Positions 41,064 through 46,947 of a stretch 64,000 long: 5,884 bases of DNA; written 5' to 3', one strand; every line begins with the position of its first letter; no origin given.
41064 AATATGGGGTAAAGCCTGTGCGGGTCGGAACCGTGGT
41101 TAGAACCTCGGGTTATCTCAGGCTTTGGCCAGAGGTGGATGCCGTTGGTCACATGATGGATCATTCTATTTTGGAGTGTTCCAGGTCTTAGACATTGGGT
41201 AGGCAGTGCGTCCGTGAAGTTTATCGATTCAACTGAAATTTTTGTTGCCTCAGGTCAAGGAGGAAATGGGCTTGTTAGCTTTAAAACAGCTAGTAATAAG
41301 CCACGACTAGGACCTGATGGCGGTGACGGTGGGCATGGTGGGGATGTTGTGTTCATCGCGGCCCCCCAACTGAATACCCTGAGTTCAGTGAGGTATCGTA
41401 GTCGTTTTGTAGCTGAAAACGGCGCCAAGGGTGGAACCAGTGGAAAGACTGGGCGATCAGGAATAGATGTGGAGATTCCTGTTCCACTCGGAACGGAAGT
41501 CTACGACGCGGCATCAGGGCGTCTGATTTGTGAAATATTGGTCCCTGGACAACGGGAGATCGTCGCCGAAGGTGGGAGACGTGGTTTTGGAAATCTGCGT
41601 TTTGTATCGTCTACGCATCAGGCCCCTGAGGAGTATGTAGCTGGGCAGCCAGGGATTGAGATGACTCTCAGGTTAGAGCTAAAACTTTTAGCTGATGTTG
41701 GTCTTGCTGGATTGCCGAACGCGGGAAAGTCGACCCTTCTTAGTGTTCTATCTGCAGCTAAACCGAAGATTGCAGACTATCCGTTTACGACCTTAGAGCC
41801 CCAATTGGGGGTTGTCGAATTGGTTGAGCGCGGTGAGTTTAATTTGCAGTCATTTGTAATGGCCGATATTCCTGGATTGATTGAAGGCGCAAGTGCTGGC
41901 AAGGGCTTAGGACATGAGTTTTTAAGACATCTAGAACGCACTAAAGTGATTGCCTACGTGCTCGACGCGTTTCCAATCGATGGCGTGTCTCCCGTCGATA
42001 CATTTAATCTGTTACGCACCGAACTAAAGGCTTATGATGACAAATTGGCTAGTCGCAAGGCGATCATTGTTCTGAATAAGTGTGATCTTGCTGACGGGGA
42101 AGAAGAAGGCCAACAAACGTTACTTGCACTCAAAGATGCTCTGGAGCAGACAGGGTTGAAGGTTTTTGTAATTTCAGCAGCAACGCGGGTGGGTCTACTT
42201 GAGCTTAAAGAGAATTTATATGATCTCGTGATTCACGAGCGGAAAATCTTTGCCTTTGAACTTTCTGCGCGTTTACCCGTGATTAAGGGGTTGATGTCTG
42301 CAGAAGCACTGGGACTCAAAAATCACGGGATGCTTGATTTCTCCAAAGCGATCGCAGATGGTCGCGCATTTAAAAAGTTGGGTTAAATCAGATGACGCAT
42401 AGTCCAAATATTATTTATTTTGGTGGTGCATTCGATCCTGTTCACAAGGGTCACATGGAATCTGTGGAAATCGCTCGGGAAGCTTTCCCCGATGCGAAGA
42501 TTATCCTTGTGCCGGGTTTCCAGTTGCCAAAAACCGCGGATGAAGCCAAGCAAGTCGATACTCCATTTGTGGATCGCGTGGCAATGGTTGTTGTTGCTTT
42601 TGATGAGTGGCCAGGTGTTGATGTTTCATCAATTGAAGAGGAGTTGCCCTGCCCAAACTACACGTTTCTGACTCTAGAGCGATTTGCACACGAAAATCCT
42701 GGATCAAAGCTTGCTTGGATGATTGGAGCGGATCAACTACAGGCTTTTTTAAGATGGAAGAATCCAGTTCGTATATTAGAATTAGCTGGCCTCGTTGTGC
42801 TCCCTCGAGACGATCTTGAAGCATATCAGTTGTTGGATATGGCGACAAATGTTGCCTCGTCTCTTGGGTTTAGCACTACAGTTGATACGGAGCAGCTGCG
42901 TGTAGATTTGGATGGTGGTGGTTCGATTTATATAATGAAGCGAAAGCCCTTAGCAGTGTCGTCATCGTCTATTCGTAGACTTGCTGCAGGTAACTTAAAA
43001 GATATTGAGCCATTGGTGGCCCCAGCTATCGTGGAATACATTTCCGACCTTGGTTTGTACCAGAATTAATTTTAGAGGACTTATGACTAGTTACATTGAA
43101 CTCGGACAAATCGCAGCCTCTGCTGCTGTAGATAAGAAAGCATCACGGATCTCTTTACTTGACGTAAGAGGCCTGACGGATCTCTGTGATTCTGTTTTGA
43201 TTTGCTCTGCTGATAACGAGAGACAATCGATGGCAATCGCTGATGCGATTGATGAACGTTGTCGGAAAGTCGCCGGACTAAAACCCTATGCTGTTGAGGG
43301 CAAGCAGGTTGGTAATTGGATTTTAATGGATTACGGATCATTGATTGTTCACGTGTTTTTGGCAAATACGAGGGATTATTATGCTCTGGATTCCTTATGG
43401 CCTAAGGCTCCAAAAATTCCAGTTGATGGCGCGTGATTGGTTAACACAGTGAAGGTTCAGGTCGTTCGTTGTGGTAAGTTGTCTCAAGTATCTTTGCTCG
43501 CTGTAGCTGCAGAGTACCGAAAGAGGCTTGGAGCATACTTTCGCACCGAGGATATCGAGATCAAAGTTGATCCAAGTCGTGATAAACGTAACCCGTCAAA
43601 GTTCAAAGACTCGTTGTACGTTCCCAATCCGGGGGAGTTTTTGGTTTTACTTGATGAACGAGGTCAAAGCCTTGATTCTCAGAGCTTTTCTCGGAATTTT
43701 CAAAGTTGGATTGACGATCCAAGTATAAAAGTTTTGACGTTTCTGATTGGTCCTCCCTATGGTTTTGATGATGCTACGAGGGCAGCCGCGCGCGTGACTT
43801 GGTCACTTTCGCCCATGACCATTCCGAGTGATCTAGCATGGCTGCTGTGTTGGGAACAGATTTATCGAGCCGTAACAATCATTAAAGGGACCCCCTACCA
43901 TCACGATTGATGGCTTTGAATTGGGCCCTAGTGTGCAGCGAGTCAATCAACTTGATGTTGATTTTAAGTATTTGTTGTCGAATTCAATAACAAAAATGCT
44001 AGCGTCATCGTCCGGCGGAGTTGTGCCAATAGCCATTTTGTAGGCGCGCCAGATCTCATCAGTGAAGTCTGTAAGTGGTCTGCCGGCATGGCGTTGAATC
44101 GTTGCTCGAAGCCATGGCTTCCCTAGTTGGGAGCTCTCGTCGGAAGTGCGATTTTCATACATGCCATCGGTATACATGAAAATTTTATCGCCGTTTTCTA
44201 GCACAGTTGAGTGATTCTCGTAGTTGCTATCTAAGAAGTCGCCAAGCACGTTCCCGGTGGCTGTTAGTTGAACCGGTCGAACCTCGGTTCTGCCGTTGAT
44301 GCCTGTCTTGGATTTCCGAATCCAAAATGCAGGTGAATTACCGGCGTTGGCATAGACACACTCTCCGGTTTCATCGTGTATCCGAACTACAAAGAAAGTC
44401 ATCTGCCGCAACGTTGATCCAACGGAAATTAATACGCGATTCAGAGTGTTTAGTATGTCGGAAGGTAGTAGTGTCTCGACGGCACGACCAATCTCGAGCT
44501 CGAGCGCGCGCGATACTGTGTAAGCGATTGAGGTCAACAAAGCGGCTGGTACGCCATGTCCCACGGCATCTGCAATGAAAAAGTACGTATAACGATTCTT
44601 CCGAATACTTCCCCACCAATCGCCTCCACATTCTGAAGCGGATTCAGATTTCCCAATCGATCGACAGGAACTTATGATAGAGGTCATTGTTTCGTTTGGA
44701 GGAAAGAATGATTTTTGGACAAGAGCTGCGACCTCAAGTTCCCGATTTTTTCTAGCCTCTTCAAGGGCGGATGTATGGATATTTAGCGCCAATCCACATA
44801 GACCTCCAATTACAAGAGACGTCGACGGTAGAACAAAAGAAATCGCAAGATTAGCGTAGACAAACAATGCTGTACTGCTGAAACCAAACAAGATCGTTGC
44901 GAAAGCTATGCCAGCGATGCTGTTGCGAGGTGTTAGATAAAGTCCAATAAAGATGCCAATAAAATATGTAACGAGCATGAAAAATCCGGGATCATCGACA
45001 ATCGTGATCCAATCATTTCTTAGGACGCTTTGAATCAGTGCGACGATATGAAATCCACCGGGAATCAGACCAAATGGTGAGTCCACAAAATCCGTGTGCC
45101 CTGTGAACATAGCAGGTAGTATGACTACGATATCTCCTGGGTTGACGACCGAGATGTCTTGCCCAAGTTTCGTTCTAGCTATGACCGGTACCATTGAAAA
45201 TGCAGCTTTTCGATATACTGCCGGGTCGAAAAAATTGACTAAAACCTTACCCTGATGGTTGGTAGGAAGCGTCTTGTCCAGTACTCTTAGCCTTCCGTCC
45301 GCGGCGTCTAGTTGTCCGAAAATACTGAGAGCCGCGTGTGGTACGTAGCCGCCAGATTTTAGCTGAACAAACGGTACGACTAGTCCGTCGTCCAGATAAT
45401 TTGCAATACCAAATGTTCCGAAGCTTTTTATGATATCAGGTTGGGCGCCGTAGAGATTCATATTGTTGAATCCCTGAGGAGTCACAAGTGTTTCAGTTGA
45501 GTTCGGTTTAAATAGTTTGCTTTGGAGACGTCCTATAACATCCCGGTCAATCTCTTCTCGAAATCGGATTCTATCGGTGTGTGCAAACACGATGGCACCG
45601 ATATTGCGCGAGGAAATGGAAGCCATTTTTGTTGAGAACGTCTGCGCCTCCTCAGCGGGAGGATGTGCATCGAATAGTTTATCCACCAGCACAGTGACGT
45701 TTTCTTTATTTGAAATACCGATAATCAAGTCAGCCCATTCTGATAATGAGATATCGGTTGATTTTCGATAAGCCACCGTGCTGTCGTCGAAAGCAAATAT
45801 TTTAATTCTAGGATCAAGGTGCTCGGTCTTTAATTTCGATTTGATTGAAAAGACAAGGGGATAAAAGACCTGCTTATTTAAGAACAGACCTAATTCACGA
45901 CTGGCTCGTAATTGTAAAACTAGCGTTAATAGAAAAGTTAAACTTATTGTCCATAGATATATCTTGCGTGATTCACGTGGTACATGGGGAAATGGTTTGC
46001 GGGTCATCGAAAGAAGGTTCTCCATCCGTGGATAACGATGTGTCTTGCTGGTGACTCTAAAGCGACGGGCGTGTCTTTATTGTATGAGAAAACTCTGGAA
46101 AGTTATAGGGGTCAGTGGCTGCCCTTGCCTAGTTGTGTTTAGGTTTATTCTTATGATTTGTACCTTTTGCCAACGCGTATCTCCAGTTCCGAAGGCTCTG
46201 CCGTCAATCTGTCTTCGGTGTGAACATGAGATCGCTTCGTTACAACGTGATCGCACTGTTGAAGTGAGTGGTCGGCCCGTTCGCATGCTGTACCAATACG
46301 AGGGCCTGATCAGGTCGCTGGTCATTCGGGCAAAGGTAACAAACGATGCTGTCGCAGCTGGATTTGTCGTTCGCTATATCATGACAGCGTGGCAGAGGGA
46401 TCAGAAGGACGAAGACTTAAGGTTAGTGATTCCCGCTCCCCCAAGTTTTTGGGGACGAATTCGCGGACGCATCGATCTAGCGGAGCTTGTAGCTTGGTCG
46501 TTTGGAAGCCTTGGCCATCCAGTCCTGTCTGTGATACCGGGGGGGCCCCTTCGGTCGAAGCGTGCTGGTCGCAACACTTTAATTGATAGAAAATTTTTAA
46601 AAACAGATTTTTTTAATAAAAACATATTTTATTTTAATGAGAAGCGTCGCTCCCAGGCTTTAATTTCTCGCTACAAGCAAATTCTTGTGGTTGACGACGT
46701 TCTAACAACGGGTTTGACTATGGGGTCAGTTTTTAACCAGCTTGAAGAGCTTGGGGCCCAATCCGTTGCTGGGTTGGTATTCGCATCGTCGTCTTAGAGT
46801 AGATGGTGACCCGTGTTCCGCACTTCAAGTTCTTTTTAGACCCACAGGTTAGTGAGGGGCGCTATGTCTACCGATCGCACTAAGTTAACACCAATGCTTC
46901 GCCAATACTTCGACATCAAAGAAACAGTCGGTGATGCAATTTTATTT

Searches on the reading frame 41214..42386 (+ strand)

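Call 78: search_protein_families(library=pfam, proteins=[window:41214-42386:+], max_evalue=0.0001)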
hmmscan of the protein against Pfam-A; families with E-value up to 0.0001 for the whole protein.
window:41214-42386:+ (390 aa): 5 families
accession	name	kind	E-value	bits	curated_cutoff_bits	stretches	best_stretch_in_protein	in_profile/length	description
PF01018.28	GTP1_OBG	-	3.6e-49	166.8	27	1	4-158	1-155/155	GTP1/OBG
PF01926.29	MMR_HSR1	-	8e-23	81.1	21.9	1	161-289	1-113/113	50S ribosome-binding GTPase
PF02421.24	FeoB_N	-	4.5e-09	36.4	27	1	162-334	3-155/156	Ferrous iron transport protein B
PF03193.22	RsgA_GTPase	-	7e-06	26.4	30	0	247-337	21-106/174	RsgA GTPase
PF00025.27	Arf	-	5.5e-05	23.1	22.3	0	164-336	19-171/174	ADP-ribosylation factor family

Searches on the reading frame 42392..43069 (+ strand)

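Call 78: search_protein_families(library=pfam, proteins=[window:42392-43069:+], max_evalue=0.0001)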
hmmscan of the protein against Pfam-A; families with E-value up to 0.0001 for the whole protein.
window:42392-43069:+ (225 aa): 1 family
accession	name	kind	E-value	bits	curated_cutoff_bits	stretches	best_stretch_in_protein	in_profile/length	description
PF01467.32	CTP_transf_like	-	2.1e-15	57.5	21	1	9-196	1-132/133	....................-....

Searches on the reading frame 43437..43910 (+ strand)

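Call 78: search_protein_families(library=pfam, proteins=[window:43437-43910:+], max_evalue=0.0001)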
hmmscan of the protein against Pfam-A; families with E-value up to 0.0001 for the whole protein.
window:43437-43910:+ (157 aa): 1 family
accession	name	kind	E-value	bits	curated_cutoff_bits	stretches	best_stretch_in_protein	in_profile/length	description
PF02590.22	SPOUT_MTase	-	1e-34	120.2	27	1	6-155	2-154/154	Predicted SPOUT methyltransferase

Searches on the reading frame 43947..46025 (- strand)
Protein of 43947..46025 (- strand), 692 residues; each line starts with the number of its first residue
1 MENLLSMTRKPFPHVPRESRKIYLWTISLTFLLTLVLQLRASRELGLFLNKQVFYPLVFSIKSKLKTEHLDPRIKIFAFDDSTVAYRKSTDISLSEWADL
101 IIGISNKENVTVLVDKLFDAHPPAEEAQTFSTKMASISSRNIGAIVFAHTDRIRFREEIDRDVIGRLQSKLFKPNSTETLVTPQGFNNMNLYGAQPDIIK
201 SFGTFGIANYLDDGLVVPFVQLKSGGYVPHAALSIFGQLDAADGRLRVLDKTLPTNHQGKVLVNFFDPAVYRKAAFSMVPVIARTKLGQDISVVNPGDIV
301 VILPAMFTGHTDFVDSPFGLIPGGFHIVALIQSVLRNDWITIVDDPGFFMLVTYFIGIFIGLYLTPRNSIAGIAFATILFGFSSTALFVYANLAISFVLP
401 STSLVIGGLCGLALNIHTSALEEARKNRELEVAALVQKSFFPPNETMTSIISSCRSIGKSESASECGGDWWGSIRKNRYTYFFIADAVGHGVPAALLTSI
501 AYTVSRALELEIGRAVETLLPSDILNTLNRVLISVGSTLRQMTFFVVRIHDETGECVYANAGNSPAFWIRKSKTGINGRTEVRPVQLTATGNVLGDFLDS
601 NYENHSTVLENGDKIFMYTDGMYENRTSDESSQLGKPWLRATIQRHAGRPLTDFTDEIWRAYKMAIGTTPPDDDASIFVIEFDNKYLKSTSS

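Call 11: search_protein_families(library=pfam, proteins=[window:43947-46025:-], max_evalue=0.001)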
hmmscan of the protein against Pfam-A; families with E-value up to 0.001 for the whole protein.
window:43947-46025:- (692 aa): 2 families
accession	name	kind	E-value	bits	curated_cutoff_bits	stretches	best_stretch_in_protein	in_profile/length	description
PF07228.17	SpoIIE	-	2.7e-34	119.2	25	1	478-682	3-191/192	Stage II sporulation protein E (SpoIIE)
PF05226.16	CHASE2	-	2.5e-08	34.2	26.3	1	43-348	13-242/257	CHASE2 domain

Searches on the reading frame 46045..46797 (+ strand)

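Call 78: search_protein_families(library=pfam, proteins=[window:46045-46797:+], max_evalue=0.0001)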
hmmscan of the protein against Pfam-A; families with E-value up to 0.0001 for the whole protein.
window:46045-46797:+ (250 aa): 1 family
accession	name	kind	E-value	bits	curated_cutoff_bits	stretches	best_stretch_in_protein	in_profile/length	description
PF00156.33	Pribosyltran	-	2.1e-05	24.3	26.3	1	204-243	81-120/158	Phosphoribosyl transferase domain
